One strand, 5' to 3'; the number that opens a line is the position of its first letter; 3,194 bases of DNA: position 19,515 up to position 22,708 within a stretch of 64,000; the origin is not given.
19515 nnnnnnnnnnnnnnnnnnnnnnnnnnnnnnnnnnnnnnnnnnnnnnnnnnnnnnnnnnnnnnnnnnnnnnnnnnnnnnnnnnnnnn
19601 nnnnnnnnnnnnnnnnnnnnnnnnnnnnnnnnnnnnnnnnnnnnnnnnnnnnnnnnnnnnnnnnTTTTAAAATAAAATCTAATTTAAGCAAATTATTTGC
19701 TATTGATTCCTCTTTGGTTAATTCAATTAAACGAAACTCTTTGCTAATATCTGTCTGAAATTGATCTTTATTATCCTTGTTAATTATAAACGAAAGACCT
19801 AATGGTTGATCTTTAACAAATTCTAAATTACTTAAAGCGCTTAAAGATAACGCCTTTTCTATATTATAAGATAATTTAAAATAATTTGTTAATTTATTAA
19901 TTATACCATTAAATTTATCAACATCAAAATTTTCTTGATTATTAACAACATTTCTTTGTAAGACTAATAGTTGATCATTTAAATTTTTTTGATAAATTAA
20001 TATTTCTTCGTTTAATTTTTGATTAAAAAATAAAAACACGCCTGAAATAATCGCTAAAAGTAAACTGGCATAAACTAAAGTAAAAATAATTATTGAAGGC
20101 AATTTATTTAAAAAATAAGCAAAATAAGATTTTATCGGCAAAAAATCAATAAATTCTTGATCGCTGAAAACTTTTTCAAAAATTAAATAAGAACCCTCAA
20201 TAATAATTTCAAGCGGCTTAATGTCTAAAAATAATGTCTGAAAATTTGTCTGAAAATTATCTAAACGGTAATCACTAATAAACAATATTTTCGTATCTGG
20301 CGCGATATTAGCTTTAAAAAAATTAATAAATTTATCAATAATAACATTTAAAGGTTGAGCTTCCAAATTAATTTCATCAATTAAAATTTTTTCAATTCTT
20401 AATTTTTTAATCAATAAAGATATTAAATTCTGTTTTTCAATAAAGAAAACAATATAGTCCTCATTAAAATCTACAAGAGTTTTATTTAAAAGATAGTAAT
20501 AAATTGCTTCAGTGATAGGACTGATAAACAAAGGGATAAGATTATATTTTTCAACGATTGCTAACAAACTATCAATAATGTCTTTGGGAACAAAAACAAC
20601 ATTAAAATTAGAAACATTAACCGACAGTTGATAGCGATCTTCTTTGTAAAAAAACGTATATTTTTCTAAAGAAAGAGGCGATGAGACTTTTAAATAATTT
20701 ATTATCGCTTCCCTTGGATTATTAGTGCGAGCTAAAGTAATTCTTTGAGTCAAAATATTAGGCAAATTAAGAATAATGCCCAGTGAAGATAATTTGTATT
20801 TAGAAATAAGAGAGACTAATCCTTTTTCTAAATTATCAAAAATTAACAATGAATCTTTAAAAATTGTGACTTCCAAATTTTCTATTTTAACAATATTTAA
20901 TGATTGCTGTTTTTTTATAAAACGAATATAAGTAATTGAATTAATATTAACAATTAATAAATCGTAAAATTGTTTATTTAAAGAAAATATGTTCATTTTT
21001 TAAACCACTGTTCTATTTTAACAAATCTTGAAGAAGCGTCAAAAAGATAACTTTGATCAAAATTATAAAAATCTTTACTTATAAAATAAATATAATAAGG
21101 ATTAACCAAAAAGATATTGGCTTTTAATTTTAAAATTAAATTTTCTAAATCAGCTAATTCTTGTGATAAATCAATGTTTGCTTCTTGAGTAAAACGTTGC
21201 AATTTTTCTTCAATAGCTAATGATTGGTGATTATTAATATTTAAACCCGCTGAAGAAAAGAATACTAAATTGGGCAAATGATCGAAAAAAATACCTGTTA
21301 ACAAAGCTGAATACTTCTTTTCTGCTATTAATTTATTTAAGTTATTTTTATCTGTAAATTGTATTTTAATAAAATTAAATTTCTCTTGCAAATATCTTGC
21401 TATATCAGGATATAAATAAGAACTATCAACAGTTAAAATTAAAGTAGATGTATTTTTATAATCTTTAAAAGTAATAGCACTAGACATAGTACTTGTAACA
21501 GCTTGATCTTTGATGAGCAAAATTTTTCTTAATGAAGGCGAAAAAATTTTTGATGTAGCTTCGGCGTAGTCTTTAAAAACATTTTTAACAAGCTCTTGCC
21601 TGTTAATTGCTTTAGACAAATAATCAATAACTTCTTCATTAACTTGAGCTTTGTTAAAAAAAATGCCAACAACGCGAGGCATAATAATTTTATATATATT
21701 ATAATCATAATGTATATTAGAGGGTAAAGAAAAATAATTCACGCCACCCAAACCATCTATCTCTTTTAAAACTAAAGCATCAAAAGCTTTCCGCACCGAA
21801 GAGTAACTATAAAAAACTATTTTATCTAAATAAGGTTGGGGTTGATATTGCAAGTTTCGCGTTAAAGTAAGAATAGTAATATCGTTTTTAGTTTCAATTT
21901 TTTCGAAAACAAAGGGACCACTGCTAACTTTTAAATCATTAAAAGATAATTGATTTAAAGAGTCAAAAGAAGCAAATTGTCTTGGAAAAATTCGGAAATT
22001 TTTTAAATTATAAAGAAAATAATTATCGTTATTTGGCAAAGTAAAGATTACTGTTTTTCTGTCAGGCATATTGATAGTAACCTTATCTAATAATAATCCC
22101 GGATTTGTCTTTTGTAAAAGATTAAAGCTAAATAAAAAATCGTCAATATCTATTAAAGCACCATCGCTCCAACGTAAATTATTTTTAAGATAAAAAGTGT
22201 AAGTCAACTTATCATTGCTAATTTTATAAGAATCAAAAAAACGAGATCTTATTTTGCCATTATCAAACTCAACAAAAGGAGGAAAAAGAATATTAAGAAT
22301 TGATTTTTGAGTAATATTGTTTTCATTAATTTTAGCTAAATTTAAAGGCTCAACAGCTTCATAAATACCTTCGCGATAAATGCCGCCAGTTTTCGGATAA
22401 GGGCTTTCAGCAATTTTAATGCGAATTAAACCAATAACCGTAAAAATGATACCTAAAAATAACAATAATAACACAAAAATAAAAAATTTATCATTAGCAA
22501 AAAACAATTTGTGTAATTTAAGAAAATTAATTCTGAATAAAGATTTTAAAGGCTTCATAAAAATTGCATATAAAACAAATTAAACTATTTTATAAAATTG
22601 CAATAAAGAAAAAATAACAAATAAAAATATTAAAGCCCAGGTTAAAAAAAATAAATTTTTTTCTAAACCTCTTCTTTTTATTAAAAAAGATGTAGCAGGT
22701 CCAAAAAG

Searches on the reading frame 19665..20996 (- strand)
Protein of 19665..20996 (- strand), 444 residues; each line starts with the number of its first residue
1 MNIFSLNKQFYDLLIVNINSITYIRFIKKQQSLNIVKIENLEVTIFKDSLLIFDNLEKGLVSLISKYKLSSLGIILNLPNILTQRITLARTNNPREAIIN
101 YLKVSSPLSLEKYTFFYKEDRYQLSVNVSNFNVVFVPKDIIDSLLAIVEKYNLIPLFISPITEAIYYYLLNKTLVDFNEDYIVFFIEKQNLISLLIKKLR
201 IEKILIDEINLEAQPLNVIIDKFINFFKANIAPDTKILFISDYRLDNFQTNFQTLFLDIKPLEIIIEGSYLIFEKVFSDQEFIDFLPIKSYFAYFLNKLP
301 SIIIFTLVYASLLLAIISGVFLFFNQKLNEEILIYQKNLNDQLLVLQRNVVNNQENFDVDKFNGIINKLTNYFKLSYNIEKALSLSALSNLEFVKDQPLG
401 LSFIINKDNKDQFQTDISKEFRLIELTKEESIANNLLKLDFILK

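Call 4: search_protein_families(library=pfam, proteins=[window:19665-20996:-], max_evalue=0.1)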
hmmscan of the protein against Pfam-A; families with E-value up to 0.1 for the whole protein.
window:19665-20996:- (444 aa): 0 families

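Call 20: search_protein_families(library=ncbifam, proteins=[window:19665-20996:-], max_evalue=1)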
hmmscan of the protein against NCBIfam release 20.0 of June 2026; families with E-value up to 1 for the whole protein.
window:19665-20996:- (444 aa): 0 families

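Call 33: find_homologous_proteins(query=window:19665-20996:-, max_evalue=0.001)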
Query window:19665-20996:- (444 aa): 20 proteins with E <= 0.001 among 8000 candidates.
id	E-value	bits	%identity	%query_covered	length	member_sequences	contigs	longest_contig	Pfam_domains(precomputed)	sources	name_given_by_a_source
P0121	3.7e-250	848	93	100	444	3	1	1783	-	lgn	-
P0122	1.6e-98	349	44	99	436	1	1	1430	-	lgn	-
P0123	3.9e-98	347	47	98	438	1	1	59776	-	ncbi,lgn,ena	-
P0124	1.8e-96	342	45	99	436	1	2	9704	-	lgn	-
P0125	1.1e-95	339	45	99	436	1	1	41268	-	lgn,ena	-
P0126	2.0e-95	339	41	99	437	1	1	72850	-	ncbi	-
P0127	7.0e-93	330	45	97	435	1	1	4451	-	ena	-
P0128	2.8e-91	325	43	99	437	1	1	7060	-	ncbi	-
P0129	3.8e-90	321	46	99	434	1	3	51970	-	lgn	-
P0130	1.3e-84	303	43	97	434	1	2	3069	-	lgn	-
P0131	6.6e-83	297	39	97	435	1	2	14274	-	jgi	jgi:hypothetical protein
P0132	1.1e-81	293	40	98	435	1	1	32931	-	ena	-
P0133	7.5e-81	291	42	96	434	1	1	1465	-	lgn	-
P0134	3.4e-79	285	39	98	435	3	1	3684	-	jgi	-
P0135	3.5e-77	278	38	98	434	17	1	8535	-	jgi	jgi:hypothetical protein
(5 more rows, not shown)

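Call 54: predict_structure(alignment_id=A4)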
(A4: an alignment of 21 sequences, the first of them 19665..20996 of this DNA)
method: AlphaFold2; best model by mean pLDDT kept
length: 444 residues; sequences in the alignment: 21
mean_pLDDT: 76.9   pTM: 0.60
mean pLDDT of the five models: 76.9, 71.4, 71.2, 70.5, 67.9
residues with pLDDT >= 90: 73; 70-90: 268; 50-70: 54; < 50: 49
segments of 3 or more residues with pLDDT < 50: 1-7, 280-284, 286-293, 352-376, 393-395
pLDDT, mean of each block of 10 residues (from residue 1): 45 91 89 88 82 87 86 86 84 84 80 81 71 85 84 80 89 82 90 89 87 86 89 90 79 88 92 75 45 57 84 90 85 75 59 43 46 48 55 54 77 73 76 79 69
secondary structure, 60 per line:
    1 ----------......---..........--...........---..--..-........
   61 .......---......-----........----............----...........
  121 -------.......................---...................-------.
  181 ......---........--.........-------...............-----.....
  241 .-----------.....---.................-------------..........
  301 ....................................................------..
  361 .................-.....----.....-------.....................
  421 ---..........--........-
elements in order: E11-16 E20-29 E32-42 H53-67 E71-76 E82-89 H94-105 E113-120 E128-137 H138-150 E154-160 H161-172 E180-186 E190-197 E200-208 H216-230 E236-241 E253-257 H261-277 H291-352 H359-377 H379-383 E388-392 E400-406 H407-420 E424-433 E436-443

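Call 57: fold_search(model_id=the predicted structure, library=pdb)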
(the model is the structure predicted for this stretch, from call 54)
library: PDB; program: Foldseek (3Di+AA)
matches with E <= 10: 1523; with E <= 0.001: 88
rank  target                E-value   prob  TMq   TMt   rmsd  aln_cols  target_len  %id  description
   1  5eou_B                5.5e-13  1.00  0.46  0.56   5.6       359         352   12  Pseudomonas aeruginosa PilM:PilN1-12 bound to ATP (released 2016-04-27)
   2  5eoy_B                9.2e-13  1.00  0.42  0.50   6.5       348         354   13  Pseudomonas aeruginosa SeMet-PilM bound to ADP (released 2016-04-27)
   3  5eou_A                1.0e-12  1.00  0.44  0.56   5.3       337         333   12  Pseudomonas aeruginosa PilM:PilN1-12 bound to ATP (released 2016-04-27)
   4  5eoy_A                1.0e-12  1.00  0.42  0.50   6.5       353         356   13  Pseudomonas aeruginosa SeMet-PilM bound to ADP (released 2016-04-27)
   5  5eox_B                1.6e-12  1.00  0.40  0.48   6.8       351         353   12  Pseudomonas aeruginosa PilM bound to ADP (released 2016-04-27)
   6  5eq6_B                2.6e-12  1.00  0.41  0.49   6.6       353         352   12  Pseudomonas aeruginosa PilM bound to AMP-PNP (released 2016-04-27)
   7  5eq6_A                2.6e-12  1.00  0.41  0.48   6.8       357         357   13  Pseudomonas aeruginosa PilM bound to AMP-PNP (released 2016-04-27)
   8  3wt0_D                1.0e-11  1.00  0.30  0.34  15.2       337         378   13  Crystal Structure Analysis of Cell Division Protein (released 2015-04-29)
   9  2ych_A                1.5e-11  1.00  0.43  0.55   5.3       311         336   10  PilM-PilN type IV pilus biogenesis complex (released 2011-05-11)
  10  3wt0_C                1.9e-11  1.00  0.41  0.47   6.8       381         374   10  Crystal Structure Analysis of Cell Division Protein (released 2015-04-29)
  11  5eox_A                4.5e-11  1.00  0.42  0.50   6.3       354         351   12  Pseudomonas aeruginosa PilM bound to ADP (released 2016-04-27)
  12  3wt0_A                5.1e-11  1.00  0.41  0.47   7.1       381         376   11  Crystal Structure Analysis of Cell Division Protein (released 2015-04-29)
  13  3wqt_A                1.5e-10  1.00  0.31  0.36  15.1       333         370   14  Staphylococcus aureus FtsA complexed with AMPPNP (released 2014-10-08)
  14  7q6i_B                3.5e-10  1.00  0.40  0.45   6.9       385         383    8  Vibrio maritimus FtsA 1-396 ATP and FtsN 1-29, bent tetramers in double filament arrangement (released 2022-09-21)
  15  7q6d                  3.7e-10  1.00  0.33  0.37   8.2       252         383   13  E. coli FtsA 1-405 ATP 3 Ni (released 2022-09-21)
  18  3jc8_Ma               6.2e-10  1.00  0.47  0.58   5.0       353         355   12  Architectural model of the type IVa pilus machine in a piliated state (released 2016-03-16)
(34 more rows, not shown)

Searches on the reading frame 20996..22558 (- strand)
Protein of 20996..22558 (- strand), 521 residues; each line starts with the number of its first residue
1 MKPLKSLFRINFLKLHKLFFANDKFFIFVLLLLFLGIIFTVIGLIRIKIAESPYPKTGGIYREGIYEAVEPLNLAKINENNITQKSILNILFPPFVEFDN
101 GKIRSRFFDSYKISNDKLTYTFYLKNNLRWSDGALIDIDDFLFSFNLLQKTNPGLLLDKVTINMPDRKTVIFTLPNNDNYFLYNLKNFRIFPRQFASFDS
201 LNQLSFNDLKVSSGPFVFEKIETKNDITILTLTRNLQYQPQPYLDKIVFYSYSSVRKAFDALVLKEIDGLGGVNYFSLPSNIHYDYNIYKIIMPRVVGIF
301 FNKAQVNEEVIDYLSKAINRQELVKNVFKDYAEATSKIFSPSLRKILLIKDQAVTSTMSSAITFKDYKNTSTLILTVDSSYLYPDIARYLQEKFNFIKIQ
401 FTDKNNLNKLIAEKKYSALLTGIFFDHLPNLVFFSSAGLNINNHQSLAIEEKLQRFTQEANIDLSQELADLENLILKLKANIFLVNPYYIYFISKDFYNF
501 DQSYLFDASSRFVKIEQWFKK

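Call 4: search_protein_families(library=pfam, proteins=[window:20996-22558:-], max_evalue=0.1)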
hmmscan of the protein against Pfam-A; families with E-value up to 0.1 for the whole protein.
window:20996-22558:- (521 aa): 1 family
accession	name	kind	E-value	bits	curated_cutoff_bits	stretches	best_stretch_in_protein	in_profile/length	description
PF00496.27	SBP_bac_5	-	4.1e-31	108.9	32.4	1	107-436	6-359/368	Bacterial extracellular solute-binding proteins, family 5 Middle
